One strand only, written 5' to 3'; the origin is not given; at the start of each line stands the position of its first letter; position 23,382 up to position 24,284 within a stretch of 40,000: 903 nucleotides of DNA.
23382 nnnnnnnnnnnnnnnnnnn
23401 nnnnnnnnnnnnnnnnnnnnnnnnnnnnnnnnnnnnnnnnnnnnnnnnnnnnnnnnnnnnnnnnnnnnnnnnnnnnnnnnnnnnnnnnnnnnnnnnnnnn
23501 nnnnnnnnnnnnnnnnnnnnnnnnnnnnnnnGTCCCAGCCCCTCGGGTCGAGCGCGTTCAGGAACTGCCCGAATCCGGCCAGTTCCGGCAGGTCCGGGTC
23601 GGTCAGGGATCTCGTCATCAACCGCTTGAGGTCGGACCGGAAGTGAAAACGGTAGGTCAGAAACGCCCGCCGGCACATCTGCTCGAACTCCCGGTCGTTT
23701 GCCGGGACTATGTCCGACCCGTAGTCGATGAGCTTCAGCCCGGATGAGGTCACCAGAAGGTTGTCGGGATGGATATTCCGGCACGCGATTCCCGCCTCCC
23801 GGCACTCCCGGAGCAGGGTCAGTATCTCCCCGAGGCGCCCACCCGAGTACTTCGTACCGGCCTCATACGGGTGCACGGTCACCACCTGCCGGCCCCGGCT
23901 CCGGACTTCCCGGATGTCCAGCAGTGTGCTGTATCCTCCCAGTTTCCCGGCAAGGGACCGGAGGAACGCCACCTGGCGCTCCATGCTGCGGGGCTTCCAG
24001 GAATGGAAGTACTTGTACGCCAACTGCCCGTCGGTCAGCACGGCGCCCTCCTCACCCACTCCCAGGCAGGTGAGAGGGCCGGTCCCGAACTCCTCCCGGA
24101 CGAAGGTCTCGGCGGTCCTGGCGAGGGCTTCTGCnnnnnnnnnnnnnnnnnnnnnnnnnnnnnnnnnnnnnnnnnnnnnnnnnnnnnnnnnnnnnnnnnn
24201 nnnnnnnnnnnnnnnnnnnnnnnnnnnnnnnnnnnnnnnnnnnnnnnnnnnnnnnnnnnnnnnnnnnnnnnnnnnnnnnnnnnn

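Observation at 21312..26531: Single 1,739-aa polypeptide combining four glycosyltransferase-like modules with a kinase-like and a methyltransferase module (WbdD-like chain-terminator logic?)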

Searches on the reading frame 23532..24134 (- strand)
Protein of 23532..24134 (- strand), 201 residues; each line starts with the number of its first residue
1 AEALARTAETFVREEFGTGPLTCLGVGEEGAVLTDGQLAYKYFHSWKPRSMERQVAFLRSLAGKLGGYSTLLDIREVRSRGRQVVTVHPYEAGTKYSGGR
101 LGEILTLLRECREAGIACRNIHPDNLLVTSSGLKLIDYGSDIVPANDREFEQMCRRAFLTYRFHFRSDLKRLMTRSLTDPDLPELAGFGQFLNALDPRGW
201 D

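Call 22: search_solved_structures(query=A2, max_evalue=10, show_alignments=3)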
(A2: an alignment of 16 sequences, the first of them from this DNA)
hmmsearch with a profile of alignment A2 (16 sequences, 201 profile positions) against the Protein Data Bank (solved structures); distinct sequences matched with E-value up to 10: 538 (the best 60 are shown).
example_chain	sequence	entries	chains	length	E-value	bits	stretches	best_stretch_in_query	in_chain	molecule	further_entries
6ise_B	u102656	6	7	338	0.00039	23.3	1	34-143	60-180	Casein kinase II subunit alpha | CMGC/CK2 protein kinase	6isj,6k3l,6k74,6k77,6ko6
9tfw_A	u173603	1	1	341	0.0015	21.4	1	31-150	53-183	Casein kinase II subunit alpha-3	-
5eh0_A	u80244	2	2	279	0.0018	21.1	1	102-140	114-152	Dual specificity protein kinase TTK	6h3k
5hu3_A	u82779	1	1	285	0.0018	21.1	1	101-144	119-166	Calcium/calmodulin-dependent protein kinase type II alpha chain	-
7cja_A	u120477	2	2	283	0.0018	21.1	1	102-140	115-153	Dual specificity protein kinase TTK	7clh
4d2s_A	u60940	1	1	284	0.0018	21.1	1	102-140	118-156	DUAL SPECIFICITY PROTEIN KINASE TTK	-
4js8_A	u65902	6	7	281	0.0018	21.1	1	102-140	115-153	Dual specificity protein kinase TTK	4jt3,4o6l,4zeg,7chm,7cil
7chn_A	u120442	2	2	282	0.0019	21.1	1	102-140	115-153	Dual specificity protein kinase TTK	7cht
6n6o_A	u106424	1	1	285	0.0019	21.1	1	102-140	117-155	Dual specificity protein kinase TTK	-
4dgm_A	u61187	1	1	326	0.0019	21.1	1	34-150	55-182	Casein kinase II subunit alpha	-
5ntt_A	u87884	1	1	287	0.0019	21.1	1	102-140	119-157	Dual specificity protein kinase TTK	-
6tn9_A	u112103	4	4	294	0.002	21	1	102-140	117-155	Dual specificity protein kinase TTK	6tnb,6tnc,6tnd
4ozs_A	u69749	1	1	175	0.0021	20.9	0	97-117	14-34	Alpha solenoid protein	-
6b4w_A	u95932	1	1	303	0.0022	20.9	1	102-140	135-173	Dual specificity protein kinase TTK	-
5n7v_A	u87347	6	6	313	0.0024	20.8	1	102-140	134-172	Dual specificity protein kinase TTK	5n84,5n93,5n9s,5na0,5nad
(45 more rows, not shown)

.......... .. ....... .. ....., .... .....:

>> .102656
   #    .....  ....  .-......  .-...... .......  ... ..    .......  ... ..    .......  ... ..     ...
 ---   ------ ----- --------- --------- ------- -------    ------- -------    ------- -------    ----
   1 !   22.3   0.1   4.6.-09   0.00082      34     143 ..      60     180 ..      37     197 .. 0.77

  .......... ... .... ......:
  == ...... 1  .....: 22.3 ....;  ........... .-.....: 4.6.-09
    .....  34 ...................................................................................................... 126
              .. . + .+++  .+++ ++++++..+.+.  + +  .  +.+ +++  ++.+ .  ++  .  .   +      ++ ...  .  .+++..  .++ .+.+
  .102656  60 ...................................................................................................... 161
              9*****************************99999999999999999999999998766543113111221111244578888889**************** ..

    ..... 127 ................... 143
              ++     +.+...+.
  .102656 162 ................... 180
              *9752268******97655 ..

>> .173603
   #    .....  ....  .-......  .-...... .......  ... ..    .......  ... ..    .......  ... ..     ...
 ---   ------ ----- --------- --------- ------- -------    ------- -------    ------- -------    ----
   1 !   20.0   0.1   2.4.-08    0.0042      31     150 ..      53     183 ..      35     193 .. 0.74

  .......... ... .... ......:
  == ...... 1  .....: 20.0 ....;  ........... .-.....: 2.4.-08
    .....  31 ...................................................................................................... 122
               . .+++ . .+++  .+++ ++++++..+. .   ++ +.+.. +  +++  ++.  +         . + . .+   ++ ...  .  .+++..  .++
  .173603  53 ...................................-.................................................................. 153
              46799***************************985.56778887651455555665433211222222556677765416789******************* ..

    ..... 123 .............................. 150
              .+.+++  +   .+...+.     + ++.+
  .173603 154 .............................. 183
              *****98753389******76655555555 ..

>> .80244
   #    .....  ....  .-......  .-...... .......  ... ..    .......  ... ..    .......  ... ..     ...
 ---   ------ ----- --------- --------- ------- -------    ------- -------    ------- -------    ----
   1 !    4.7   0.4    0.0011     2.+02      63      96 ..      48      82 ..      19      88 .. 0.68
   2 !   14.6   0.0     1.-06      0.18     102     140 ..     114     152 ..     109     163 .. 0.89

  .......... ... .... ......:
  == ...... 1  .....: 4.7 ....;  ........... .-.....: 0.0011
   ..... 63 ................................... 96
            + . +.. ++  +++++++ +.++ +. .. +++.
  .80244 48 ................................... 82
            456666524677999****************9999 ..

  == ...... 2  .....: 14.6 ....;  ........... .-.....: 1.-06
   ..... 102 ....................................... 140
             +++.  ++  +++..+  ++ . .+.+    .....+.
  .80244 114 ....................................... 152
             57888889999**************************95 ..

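Call 28: search_protein_families(library=pfam, alignment_id=A2, max_evalue=10)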
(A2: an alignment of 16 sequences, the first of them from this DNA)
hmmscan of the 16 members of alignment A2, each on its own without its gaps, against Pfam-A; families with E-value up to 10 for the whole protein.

A. member 1, seq(201 aa): 2 families
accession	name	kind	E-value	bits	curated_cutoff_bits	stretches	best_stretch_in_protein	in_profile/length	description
PF00069.31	Pkinase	-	0.045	13.6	31.7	1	103-149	106-153/263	Protein kinase domain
PF01636.29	APH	-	0.13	12.4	23.2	1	42-111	28-110/239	Phosphotransferase enzyme family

B. families by the number of members that match (of 16 scanned): 3 families
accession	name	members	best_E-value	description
PF00069.31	Pkinase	6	0.015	Protein kinase domain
PF01636.29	APH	1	0.13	Phosphotransferase enzyme family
PF12125.13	Beta-TrCP_D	1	0.16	D domain of beta-TrCP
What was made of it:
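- Checked: The kinase-like module is below Pfam threshold (call 28).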

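Call 76: search_solved_structures(query=A6, max_evalue=1, show_alignments=2)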
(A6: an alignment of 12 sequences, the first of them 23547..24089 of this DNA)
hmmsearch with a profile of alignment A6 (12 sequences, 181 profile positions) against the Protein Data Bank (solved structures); distinct sequences matched with E-value up to 1: 737 (the best 60 are shown).
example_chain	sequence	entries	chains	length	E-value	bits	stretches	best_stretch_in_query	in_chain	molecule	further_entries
5orq_A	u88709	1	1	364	1.4e-09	41.1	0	73-105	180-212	cPPR-Telo1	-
5orm_A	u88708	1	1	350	1.7e-09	40.9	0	69-104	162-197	cPPR-Telo1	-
4pjr_A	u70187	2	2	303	1.2e-08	38.1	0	73-111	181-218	Pentatricopeptide repeat protein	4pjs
4pjq_A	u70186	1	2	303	6.3e-08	35.8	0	70-103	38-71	Pentatricopeptide repeat protein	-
4wsl_A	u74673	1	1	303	1.3e-07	34.7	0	79-104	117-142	Pentatricopeptide repeat protein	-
4wn4_A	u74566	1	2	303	1.8e-07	34.3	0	69-103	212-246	Pentatricopeptide repeat protein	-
5eh0_A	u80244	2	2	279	3.4e-05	26.9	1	87-125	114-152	Dual specificity protein kinase TTK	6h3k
4js8_A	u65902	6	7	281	3.5e-05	26.8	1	87-125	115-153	Dual specificity protein kinase TTK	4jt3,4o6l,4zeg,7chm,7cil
7chn_A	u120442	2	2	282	3.5e-05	26.8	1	87-125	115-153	Dual specificity protein kinase TTK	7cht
7cja_A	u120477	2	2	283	3.5e-05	26.8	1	87-125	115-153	Dual specificity protein kinase TTK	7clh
4d2s_A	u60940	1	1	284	3.6e-05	26.8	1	87-125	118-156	DUAL SPECIFICITY PROTEIN KINASE TTK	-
6n6o_A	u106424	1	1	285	3.6e-05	26.8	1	87-125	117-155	Dual specificity protein kinase TTK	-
5ntt_A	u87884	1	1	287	3.7e-05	26.7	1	87-125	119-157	Dual specificity protein kinase TTK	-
6tn9_A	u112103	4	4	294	3.9e-05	26.7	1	87-125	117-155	Dual specificity protein kinase TTK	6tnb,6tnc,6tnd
6b4w_A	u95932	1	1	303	4.3e-05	26.5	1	87-125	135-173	Dual specificity protein kinase TTK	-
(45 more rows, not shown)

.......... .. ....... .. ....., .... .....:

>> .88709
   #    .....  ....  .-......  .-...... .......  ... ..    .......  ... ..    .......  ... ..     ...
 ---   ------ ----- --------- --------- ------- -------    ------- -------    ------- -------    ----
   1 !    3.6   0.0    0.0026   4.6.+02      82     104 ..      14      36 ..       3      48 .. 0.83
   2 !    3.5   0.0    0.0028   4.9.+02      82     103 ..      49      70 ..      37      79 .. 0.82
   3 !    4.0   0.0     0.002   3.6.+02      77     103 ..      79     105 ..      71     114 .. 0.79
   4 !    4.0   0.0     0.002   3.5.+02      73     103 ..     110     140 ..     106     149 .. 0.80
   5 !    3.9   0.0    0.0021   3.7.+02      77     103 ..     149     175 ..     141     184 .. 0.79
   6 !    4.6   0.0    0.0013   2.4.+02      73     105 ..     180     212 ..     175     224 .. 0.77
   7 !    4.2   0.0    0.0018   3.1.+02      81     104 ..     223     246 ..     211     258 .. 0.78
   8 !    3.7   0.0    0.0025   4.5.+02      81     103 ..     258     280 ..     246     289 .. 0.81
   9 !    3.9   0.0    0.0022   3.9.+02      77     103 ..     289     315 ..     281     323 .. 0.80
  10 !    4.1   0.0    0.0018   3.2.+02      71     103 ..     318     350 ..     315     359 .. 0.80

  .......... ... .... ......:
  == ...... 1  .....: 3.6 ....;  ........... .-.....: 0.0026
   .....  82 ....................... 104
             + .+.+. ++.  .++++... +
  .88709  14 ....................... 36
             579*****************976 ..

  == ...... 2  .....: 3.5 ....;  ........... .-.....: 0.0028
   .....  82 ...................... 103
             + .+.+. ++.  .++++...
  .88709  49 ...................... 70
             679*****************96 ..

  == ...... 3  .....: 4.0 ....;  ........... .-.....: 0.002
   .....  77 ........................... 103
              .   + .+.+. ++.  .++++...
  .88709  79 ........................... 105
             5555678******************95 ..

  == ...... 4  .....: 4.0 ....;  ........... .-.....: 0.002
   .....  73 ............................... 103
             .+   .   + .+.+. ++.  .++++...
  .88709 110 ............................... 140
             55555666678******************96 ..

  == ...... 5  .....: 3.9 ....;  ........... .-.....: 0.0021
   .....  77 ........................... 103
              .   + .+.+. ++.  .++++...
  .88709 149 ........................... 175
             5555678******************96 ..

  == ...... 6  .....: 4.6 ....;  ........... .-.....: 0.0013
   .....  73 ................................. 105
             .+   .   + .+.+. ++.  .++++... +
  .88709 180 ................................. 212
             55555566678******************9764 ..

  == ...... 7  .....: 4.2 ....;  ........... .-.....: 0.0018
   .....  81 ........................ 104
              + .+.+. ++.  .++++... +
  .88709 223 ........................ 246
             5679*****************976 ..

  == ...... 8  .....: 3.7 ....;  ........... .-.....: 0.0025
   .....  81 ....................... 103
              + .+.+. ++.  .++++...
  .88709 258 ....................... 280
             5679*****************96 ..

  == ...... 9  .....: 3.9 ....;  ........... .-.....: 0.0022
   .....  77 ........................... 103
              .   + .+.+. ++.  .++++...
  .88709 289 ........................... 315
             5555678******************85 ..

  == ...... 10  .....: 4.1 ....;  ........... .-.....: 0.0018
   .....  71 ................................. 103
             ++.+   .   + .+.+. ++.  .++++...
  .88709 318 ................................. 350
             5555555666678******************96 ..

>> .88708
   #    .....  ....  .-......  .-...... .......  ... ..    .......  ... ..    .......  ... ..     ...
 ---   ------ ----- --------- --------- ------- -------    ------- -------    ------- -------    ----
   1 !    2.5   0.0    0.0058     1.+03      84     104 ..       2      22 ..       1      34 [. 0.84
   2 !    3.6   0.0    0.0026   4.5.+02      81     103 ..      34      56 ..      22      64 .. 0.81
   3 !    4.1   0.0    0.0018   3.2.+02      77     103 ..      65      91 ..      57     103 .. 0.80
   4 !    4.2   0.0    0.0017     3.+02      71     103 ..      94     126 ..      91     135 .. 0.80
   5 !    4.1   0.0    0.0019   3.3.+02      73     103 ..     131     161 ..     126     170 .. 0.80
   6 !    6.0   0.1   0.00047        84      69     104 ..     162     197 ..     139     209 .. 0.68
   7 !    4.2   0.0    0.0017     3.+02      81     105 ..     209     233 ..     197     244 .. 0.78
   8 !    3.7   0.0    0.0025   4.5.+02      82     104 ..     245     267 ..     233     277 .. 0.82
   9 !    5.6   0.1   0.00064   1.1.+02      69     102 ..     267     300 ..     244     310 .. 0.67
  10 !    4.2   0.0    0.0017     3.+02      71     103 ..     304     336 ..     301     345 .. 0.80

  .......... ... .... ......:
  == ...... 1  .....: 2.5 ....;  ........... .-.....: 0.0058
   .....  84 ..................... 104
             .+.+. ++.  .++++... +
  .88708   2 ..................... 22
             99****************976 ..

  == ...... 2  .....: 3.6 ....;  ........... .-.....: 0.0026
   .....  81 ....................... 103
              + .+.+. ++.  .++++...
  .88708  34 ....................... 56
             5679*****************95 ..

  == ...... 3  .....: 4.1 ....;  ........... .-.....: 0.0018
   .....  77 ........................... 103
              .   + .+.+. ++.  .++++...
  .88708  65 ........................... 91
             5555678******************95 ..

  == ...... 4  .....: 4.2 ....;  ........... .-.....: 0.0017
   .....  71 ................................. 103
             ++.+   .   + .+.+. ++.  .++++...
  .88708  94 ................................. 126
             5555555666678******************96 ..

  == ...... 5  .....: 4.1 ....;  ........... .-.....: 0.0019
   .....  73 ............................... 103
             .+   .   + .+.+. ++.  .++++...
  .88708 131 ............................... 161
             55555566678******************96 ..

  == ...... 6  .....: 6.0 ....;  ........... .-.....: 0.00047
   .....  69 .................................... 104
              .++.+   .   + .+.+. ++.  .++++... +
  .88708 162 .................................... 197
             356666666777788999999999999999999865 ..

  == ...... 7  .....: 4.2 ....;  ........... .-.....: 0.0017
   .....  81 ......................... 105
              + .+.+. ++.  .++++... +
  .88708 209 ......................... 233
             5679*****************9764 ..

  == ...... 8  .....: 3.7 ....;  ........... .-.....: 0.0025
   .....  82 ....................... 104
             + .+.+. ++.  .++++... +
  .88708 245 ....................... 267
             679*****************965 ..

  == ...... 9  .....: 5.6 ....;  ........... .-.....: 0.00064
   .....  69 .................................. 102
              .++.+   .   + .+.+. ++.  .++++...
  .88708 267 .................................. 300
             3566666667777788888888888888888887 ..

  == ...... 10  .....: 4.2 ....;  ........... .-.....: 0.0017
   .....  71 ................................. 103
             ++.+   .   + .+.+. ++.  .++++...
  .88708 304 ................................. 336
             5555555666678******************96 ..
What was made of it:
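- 23547..24086 (-): KIN: small protein-kinase-like domain, aa 816-995.
- G-loop GVGEEG (24045-24062).
- beta3 Lys840 (24012-24014).
- Catalytic loop C-R-N919-I-H-P-D-N924 (23760-23783), with Asn at the HRD-Asp position.
- D936-Y-G (23718-23726). Profile-versus-PDB hits to CK2alpha, TTK and CaMKII (calls 22, 76).
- On Active eukaryotic-like protein kinase / WbdD-type sugar kinase: They align to CK2alpha and TTK (calls 22, 76).
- Checked: Family profiles hit CK2alpha, TTK and CaMKII in the PDB at E 3e-5 to 4e-4, with the G-loop, beta3 Lys, catalytic loop and DxG aligned (calls 22, 76).
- Tried and rejected: I rejected them as spurious (call 76).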

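Call 95: search_protein_families(library=pfam, alignment_id=A6, max_evalue=1)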
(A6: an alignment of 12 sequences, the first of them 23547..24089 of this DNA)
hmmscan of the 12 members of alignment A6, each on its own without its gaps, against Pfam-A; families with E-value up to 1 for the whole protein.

A. member 1, window:23547-24089:- (181 aa): 2 families
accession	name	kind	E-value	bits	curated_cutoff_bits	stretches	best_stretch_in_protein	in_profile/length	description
PF00069.31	Pkinase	-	0.037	13.8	31.7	1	88-134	106-153/263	Protein kinase domain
PF01636.29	APH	-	0.14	12.3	23.2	0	27-95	28-109/239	Phosphotransferase enzyme family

B. families by the number of members that match (of 12 scanned): 4 families
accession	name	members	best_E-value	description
PF00069.31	Pkinase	5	0.012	Protein kinase domain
PF01636.29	APH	2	0.0057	Phosphotransferase enzyme family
PF12125.13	Beta-TrCP_D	1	0.13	D domain of beta-TrCP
PF14534.12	DUF4440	1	0.17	Domain of unknown function (DUF4440)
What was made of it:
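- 23547..24086 (-): Weak Pkinase/APH hits (calls 28, 95).
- Tried and rejected: Pfam on the kinase region: only sub-threshold Pkinase/APH hits (calls 28, 95).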
